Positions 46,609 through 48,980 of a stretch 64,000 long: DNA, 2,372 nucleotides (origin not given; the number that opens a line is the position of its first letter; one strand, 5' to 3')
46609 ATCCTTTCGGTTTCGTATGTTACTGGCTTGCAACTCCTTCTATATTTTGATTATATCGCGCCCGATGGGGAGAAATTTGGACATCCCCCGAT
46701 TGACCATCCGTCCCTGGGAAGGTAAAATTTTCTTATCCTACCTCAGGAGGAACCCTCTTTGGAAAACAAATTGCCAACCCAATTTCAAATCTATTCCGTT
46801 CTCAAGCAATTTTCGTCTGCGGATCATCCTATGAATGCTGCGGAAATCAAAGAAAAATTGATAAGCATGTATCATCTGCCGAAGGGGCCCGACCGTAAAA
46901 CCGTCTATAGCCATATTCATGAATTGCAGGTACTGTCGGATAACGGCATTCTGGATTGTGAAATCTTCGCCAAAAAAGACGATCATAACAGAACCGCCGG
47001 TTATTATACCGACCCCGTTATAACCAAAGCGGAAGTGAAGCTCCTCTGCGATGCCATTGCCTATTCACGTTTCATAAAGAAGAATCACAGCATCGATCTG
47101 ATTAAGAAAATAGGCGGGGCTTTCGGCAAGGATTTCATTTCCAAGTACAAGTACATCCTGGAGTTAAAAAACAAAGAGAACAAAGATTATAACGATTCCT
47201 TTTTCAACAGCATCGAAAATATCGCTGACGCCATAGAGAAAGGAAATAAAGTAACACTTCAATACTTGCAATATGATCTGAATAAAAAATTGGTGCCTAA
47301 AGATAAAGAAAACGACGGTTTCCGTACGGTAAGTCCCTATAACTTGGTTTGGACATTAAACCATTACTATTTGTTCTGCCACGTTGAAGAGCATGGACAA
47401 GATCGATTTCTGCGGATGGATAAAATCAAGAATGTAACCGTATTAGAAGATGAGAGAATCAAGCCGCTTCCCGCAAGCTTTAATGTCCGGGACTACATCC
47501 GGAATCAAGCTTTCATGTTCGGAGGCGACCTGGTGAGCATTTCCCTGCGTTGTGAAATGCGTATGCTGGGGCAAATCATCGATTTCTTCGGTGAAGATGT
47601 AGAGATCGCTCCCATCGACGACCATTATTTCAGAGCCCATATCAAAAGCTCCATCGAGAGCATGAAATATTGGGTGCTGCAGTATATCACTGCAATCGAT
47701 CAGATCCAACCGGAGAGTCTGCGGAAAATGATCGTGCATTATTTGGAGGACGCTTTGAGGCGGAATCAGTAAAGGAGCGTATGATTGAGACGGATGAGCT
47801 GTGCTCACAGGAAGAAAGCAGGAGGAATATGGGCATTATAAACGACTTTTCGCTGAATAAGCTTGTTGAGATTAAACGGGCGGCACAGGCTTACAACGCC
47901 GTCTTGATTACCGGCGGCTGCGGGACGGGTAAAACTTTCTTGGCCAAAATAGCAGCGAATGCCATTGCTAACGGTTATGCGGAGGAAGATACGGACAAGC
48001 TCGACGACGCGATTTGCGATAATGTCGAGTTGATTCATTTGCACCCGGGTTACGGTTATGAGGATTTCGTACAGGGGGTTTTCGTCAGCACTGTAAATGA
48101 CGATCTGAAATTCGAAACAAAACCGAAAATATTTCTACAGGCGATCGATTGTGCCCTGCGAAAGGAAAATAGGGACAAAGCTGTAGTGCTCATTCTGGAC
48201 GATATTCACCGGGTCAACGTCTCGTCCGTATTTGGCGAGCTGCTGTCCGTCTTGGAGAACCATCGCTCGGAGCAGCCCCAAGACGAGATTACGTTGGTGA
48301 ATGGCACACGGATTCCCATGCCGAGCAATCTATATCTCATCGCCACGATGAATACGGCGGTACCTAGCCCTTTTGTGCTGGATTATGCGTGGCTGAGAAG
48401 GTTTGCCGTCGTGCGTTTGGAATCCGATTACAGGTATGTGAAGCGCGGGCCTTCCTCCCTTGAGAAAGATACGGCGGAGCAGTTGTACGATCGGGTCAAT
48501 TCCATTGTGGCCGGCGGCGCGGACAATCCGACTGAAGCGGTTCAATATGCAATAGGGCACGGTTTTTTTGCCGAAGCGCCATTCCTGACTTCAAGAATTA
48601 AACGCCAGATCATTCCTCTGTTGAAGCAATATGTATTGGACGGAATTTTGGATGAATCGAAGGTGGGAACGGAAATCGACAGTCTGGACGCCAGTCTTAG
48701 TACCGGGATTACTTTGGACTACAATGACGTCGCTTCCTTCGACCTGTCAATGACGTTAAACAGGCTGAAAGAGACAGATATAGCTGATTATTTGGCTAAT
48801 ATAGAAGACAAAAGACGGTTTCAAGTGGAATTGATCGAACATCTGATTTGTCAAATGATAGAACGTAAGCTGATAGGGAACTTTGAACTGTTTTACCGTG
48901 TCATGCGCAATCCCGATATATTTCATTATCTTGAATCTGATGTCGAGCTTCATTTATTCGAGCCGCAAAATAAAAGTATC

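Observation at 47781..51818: Atypical McrBC-like pair: McrB homologue carries two tandem AAA+ GTPase modules (first degenerate), no N-terminal reader domain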

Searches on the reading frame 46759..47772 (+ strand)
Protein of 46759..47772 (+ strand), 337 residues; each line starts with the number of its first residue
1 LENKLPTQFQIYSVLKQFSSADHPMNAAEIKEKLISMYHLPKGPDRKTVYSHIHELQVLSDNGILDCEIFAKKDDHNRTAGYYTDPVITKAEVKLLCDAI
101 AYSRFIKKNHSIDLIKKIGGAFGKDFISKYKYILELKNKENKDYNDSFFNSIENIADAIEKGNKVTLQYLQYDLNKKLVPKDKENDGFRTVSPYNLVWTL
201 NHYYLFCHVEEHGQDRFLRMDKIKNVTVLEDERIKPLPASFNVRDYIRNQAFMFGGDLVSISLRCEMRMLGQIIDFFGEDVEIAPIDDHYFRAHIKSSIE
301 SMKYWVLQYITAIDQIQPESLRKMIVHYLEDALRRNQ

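Call 3: search_protein_families(library=pfam, proteins=[window:46759-47772:+], max_evalue=0.01)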
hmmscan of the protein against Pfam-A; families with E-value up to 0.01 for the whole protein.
window:46759-47772:+ (337 aa): 1 family
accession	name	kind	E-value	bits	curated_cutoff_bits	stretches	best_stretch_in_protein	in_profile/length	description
PF13280.12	WYL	-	1.3e-08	35.2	21.8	1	152-228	3-70/70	WYL domain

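Call 4: search_protein_families(library=padloc, proteins=[window:46759-47772:+], max_evalue=0.01)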
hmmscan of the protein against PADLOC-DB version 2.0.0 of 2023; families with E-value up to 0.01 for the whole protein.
window:46759-47772:+ (337 aa): 2 families
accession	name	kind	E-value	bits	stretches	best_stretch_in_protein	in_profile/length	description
PDLC01652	WYL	-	4.5e-23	80.4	1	150-333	18-162/162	"CAS-I,CAS-II,CAS-III,CAS-IV,CAS-V,CAS-VI; associated_signaling"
PDLC01457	WYL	-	1.5e-07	29.3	1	151-257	126-220/229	"CAS-I,CAS-II,CAS-III,CAS-IV,CAS-V,CAS-VI; associated_signaling"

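Call 6: search_protein_families(library=ncbifam, proteins=[window:46759-47772:+], max_evalue=0.01)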
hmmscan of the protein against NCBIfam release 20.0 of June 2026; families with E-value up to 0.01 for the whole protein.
window:46759-47772:+ (337 aa): 0 families

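Call 54: search_solved_structures(query=window:46759-47772:+, max_evalue=0.1, show_alignments=0)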
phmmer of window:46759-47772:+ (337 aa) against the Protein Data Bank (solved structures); distinct sequences matched with E-value up to 0.1: 0.

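Call 64: find_homologous_proteins(query=window:46759-47772:+, max_evalue=0.00001)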
Query window:46759-47772:+ (337 aa): 29 proteins with E <= 0.00001 among 1437 candidates.
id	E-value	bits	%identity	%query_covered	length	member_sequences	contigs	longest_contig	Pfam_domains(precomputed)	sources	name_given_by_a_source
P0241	7.8e-226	766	100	100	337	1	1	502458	PF13280.13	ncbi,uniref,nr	ncbi:helix-turn-helix transcriptional regulator [Paenibacillus thalictri]|uniref:WYL domain-containi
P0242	2.0e-175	601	79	100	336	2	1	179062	PF13280.13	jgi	-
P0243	5.0e-124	432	58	99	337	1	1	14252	PF13280.13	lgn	-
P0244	1.0e-117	411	57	100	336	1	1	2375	PF13280.13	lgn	-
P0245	4.7e-117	409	58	98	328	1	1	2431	-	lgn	-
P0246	5.1e-114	399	54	100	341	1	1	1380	PF13280.13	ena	-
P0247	2.8e-113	397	54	100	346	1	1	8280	PF13280.13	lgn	-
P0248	4.0e-112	393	54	99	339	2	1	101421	PF13280.13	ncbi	-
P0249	7.1e-111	389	55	97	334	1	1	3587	-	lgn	-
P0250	3.7e-110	386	55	98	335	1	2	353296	PF13280.13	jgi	-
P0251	7.9e-110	385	52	100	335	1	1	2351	PF13280.13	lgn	-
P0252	2.7e-107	377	52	100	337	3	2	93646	PF13280.13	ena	-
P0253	1.1e-106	375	54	100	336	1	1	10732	PF13280.13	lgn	-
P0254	4.4e-103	363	52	100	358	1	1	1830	PF13280.13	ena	-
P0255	4.0e-102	360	49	100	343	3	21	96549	PF13280.13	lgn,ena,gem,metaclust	metaclust:\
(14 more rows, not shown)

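Call 66: find_encoding_contigs(protein=P0242, flank=8000, max_places=2)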
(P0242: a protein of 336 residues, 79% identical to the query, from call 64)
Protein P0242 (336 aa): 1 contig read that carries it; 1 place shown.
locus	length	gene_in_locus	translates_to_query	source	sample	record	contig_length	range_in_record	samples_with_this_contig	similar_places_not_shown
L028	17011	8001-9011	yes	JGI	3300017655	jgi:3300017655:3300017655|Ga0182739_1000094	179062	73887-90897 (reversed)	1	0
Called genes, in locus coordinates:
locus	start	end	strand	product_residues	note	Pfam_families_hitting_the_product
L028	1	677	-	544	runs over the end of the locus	PF08238:Sel1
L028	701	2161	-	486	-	PF09563:RE_LlaJI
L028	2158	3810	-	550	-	PF07728:AAA_5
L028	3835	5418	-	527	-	PF12773:DZR (faint), PF14903:WG_beta_rep (faint)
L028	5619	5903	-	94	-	-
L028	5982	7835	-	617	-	PF00004:AAA, PF17866:AAA_lid_6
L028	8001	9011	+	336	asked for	PF13280:WYL (weak)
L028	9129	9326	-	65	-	-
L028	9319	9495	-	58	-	-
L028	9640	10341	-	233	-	PF04542:Sigma70_r2, PF04545:Sigma70_r4, PF01381:HTH_3 (weak)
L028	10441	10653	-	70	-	-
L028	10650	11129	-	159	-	-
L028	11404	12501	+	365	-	PF13483:Lactamase_B_3, PF12706:Lactamase_B_2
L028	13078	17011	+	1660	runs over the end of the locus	PF26628:DUF8202, PF12733:Cadherin-like, PF00754:F5_F8_type_C, PF22633:F5_F8_type_C_2 (weak), PF14592:Chondroitinas_B, PF22842:Pel9A-like_beta_helix (weak), PF14592:Chondroitinas_B, PF00395:SLH, +1 more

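Call 67: find_encoding_contigs(protein=P0243, flank=8000, max_places=2)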
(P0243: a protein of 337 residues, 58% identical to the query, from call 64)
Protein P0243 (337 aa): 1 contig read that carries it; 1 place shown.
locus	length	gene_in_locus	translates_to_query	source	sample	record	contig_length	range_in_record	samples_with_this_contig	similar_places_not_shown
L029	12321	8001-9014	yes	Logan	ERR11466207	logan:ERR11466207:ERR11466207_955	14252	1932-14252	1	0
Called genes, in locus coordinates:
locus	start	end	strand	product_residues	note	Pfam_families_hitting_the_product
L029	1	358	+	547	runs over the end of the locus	PF00072:Response_reg, PF12833:HTH_18, PF00165:HTH_AraC (weak)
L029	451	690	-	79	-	PF14169:YdjO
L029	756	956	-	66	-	PF00313:CSD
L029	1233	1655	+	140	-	-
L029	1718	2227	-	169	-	-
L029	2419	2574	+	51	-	-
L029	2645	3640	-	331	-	PF01408:GFO_IDH_MocA, PF02894:GFO_IDH_MocA_C, PF22725:GFO_IDH_MocA_C3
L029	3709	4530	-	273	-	PF01261:AP_endonuc_2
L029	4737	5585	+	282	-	PF02311:AraC_binding, PF12833:HTH_18, PF00165:HTH_AraC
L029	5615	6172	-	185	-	PF00300:His_Phos_1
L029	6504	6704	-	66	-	PF04024:PspC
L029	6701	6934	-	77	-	-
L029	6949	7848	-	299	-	PF00149:Metallophos, PF12850:Metallophos_2 (faint)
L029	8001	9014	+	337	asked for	PF13280:WYL (weak)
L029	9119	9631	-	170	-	PF03061:4HBT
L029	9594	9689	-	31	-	-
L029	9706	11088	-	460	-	PF01554:MatE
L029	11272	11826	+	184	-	PF11553:DUF3231, PF07875:Coat_F (faint)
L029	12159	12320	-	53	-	?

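Call 68: find_encoding_contigs(protein=P0250, flank=8000, max_places=2)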
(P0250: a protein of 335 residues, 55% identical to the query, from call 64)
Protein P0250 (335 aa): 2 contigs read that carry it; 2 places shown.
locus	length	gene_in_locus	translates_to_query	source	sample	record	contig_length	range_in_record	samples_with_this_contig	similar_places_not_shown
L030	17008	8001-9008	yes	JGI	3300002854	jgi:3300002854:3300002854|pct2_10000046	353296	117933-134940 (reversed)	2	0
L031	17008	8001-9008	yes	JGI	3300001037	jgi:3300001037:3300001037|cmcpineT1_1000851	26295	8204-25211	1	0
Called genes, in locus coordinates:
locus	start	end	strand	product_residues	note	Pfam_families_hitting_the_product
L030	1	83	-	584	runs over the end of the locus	PF01547:SBP_bac_1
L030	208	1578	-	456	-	PF00072:Response_reg, PF00165:HTH_AraC, PF12833:HTH_18, PF00165:HTH_AraC (weak)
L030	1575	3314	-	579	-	PF06580:His_kinase, PF02518:HATPase_c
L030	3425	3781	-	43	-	-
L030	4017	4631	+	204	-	PF00485:PRK, PF01712:dNK (weak), PF13238:AAA_18 (weak)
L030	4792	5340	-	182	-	-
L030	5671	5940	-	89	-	-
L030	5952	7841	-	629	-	PF00004:AAA, PF17866:AAA_lid_6 (weak)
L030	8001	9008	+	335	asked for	PF13280:WYL (faint)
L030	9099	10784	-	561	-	PF02776:TPP_enzyme_N, PF00205:TPP_enzyme_M, PF02775:TPP_enzyme_C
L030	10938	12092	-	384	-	PF00226:DnaJ, PF13855:LRR_8 (faint), PF13516:LRR_6 (faint), PF23598:LRR_14, PF12799:LRR_4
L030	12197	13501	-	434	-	PF10117:McrBC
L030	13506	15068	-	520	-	PF07728:AAA_5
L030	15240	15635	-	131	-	-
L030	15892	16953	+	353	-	PF01820:Dala_Dala_lig_N, PF02222:ATP-grasp, PF02786:CPSase_L_D2, PF08443:RimK (weak), PF07478:Dala_Dala_lig_C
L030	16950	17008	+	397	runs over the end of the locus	PF01168:Ala_racemase_N, PF00842:Ala_racemase_C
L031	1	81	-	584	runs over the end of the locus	PF01547:SBP_bac_1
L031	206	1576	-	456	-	PF00072:Response_reg, PF00165:HTH_AraC, PF12833:HTH_18, PF00165:HTH_AraC (weak)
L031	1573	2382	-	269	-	PF06580:His_kinase, PF02518:HATPase_c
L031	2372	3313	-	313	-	-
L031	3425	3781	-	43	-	-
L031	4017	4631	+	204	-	PF00485:PRK, PF01712:dNK (weak), PF13238:AAA_18 (weak)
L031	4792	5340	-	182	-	-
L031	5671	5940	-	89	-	-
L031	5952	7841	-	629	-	PF00004:AAA, PF17866:AAA_lid_6 (weak)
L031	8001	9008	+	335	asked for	PF13280:WYL (faint)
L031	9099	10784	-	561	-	PF02776:TPP_enzyme_N, PF00205:TPP_enzyme_M, PF02775:TPP_enzyme_C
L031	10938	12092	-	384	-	PF00226:DnaJ, PF13855:LRR_8 (faint), PF13516:LRR_6 (faint), PF23598:LRR_14, PF12799:LRR_4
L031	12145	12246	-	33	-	-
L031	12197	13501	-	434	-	PF10117:McrBC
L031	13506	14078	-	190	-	-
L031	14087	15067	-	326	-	PF07728:AAA_5 (weak)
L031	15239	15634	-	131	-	-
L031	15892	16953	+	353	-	PF01820:Dala_Dala_lig_N, PF02222:ATP-grasp, PF02786:CPSase_L_D2, PF08443:RimK (weak), PF07478:Dala_Dala_lig_C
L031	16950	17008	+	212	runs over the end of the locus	PF01168:Ala_racemase_N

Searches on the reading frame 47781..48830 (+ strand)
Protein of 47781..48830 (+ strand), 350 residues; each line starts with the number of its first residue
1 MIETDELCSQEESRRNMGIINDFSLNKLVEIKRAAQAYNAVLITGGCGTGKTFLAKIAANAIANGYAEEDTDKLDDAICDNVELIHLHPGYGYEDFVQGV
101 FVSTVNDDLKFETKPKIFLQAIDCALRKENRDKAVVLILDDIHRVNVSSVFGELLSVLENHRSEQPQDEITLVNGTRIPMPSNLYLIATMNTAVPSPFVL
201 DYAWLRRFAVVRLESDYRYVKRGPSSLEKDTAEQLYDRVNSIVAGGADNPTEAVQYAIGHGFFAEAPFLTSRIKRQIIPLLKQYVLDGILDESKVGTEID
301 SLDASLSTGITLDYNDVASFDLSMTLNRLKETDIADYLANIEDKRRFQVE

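Call 10: search_solved_structures(query=window:47781-48830:+, max_evalue=1, show_alignments=3)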
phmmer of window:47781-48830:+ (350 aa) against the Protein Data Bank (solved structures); distinct sequences matched with E-value up to 1: 7.
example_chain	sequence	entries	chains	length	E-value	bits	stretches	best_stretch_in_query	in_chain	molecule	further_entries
6hz4_A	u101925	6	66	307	3.4e-20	75.8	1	32-288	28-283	5-methylcytosine-specific restriction enzyme B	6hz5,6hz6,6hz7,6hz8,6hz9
7vsr_A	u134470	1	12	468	1.2e-19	73.9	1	32-287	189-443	5-methylcytosine-specific restriction enzyme B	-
6ut6_A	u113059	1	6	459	1.2e-19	73.9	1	32-287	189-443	5-methylcytosine-specific restriction enzyme B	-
6ut3_A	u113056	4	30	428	1.6e-16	63.7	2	132-222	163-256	GTPase subunit of restriction endonuclease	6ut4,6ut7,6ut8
6ut5_A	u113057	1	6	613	4.6e-16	62.2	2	132-222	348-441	GTPase subunit of restriction endonuclease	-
7zbh_A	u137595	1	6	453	0.3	13.5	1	6-61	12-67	ATP-dependent zinc metalloprotease FtsH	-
6az0_A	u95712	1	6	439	0.58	12.6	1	5-60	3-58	Mitochondrial inner membrane i-AAA protease supercomplex subunit YME1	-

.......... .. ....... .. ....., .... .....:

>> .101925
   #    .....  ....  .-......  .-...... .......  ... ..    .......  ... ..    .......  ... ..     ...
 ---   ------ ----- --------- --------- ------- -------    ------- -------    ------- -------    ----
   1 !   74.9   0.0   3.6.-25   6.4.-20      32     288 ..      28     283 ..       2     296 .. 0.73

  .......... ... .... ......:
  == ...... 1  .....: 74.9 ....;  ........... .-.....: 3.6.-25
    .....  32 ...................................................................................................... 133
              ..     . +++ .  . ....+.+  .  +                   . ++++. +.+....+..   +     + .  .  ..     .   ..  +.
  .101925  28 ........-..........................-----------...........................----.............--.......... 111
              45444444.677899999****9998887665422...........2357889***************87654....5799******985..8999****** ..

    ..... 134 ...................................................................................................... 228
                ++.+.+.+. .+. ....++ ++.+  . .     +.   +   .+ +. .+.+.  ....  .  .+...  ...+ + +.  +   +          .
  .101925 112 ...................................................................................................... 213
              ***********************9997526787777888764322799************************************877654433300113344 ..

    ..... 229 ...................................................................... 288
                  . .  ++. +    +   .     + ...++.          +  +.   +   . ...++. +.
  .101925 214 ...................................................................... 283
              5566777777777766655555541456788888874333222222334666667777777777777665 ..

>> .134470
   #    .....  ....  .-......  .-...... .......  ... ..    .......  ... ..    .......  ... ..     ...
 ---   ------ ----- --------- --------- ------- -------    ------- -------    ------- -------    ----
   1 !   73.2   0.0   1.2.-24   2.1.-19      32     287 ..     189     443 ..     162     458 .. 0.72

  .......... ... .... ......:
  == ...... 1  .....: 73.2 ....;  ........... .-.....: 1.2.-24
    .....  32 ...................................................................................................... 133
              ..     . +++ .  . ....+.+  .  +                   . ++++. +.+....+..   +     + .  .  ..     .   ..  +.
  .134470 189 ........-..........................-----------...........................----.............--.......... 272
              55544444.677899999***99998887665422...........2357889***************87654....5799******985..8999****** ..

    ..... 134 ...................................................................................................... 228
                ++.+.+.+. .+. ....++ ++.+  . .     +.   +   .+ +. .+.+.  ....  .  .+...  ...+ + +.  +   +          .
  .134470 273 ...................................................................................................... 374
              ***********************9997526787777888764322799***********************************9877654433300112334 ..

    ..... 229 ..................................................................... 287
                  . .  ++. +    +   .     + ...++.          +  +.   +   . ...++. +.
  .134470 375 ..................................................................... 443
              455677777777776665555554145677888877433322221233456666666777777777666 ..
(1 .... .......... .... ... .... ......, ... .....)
